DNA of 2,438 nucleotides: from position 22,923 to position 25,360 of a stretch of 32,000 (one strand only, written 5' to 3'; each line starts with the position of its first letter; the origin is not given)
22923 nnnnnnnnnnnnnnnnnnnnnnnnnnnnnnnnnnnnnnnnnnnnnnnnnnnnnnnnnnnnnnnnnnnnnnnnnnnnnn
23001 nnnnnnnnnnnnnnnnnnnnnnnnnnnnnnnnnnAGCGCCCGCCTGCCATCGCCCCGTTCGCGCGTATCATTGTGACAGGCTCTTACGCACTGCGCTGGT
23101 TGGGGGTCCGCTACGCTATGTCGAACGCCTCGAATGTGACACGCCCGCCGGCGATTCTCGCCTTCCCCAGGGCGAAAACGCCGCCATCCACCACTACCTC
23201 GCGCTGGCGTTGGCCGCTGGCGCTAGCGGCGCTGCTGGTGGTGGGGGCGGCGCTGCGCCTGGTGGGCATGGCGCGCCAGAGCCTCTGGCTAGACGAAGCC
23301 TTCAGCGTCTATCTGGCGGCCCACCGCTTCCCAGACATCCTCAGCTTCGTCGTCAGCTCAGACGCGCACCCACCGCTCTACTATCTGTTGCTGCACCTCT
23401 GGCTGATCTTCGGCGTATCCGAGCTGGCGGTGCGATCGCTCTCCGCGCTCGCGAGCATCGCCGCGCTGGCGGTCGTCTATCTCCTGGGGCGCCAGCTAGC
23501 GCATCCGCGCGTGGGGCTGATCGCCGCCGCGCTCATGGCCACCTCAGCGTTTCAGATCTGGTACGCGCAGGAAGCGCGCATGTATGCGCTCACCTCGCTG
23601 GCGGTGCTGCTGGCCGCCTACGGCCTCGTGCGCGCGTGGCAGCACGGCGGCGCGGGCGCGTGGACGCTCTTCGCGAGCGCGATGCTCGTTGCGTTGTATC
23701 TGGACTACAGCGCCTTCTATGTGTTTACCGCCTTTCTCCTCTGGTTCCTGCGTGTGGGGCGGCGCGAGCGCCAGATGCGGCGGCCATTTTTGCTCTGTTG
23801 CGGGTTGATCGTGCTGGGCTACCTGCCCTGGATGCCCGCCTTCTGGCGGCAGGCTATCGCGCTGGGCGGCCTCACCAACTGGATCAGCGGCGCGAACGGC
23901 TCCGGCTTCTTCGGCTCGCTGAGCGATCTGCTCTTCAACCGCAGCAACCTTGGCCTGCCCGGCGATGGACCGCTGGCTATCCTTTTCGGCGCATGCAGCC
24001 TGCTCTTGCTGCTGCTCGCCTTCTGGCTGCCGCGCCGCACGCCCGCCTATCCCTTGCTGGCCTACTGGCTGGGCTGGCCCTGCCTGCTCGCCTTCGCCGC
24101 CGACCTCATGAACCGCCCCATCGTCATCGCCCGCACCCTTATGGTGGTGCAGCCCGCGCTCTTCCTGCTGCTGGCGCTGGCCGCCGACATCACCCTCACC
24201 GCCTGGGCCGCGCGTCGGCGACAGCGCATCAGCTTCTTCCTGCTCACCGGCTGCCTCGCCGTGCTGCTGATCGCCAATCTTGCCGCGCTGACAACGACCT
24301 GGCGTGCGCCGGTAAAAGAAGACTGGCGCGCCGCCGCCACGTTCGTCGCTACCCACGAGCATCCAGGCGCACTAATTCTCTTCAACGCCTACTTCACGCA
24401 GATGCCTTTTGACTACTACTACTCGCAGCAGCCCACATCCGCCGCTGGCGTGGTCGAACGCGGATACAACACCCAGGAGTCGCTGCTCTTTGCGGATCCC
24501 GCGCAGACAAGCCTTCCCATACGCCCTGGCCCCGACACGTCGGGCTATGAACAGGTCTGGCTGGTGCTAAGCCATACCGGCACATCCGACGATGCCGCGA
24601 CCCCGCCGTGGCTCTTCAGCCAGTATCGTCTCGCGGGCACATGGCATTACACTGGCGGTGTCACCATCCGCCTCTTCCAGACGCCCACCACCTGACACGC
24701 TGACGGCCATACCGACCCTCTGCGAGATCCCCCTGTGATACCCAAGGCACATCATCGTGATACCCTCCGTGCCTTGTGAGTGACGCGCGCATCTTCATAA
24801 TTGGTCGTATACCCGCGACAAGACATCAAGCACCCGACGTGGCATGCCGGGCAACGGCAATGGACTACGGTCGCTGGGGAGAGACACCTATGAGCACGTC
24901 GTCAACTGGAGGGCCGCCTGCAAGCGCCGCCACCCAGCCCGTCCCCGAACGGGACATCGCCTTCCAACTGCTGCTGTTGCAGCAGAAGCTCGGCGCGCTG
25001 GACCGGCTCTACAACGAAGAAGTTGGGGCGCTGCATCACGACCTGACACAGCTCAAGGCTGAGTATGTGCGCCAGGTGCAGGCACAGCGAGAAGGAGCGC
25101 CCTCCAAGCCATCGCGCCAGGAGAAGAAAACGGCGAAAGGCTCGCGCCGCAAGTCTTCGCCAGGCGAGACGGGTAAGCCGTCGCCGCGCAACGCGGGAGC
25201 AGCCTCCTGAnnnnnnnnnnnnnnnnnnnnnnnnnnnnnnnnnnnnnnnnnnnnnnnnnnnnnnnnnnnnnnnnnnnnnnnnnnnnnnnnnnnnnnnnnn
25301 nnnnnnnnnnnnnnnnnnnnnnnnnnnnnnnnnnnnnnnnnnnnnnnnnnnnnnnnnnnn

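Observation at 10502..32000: Glycan island combining two processive GT2 synthases with three GT-C transferases, three GH-like modules, a flippase-like protein and a radical SAM enzyme: candidate undescribed envelope/EPS pathway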

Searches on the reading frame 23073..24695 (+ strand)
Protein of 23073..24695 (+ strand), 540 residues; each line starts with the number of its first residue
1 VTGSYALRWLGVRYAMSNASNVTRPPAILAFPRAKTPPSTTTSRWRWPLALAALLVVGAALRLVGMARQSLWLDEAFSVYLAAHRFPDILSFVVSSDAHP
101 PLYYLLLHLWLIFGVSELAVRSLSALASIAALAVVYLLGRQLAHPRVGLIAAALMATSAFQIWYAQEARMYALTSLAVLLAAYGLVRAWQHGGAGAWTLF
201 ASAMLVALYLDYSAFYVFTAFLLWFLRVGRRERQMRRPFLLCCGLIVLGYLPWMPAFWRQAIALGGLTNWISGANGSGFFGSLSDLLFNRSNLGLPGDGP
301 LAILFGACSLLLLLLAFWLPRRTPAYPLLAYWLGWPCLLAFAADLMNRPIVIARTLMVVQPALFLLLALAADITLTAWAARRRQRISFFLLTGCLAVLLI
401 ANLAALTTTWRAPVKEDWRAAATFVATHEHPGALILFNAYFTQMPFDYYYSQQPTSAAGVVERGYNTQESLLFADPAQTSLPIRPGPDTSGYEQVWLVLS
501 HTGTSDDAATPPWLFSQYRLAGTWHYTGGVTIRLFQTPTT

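Call 5: search_protein_families(library=pfam, proteins=[window:23073-24695:+], max_evalue=0.01)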
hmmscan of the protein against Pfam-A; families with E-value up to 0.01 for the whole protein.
window:23073-24695:+ (540 aa): 1 family
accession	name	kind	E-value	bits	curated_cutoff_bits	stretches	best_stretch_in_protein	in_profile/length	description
PF13231.12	PMT_2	-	7.6e-13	49.4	26.1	1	99-248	2-151/160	Dolichyl-phosphate-mannose-protein mannosyltransferase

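Call 7: search_protein_families(library=ncbifam, proteins=[window:23073-24695:+], max_evalue=0.01)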
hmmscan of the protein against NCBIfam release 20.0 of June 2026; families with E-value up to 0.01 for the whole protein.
window:23073-24695:+ (540 aa): 1 family
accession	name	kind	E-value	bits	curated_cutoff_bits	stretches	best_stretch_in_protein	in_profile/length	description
NF052499.1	MnslTaseMT1671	equivalog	1.2e-13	50.4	900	1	43-437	24-406/523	mannosyltransferase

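Call 77: search_protein_families(library=ncbifam, proteins=[window:23118-24695:+], max_evalue=0.0001)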
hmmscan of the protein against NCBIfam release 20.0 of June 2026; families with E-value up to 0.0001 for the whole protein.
window:23118-24695:+ (525 aa): 1 family
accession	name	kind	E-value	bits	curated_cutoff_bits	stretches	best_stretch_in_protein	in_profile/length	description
NF052499.1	MnslTaseMT1671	equivalog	1.1e-13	50.5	900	1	28-422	24-406/523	mannosyltransferase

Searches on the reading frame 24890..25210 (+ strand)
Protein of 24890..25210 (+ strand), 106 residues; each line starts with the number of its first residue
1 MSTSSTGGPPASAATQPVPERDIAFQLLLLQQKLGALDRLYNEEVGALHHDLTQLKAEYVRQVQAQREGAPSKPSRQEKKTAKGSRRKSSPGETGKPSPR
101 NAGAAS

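Call 49: search_protein_families(library=pfam, proteins=[window:24890-25210:+], max_evalue=1)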
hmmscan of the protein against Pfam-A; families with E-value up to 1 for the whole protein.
window:24890-25210:+ (106 aa): 1 family
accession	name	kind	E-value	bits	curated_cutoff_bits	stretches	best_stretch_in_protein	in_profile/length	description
PF10152.14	CCDC53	-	0.021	15.7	24.6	1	22-100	32-98/147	Subunit CCDC53 of WASH complex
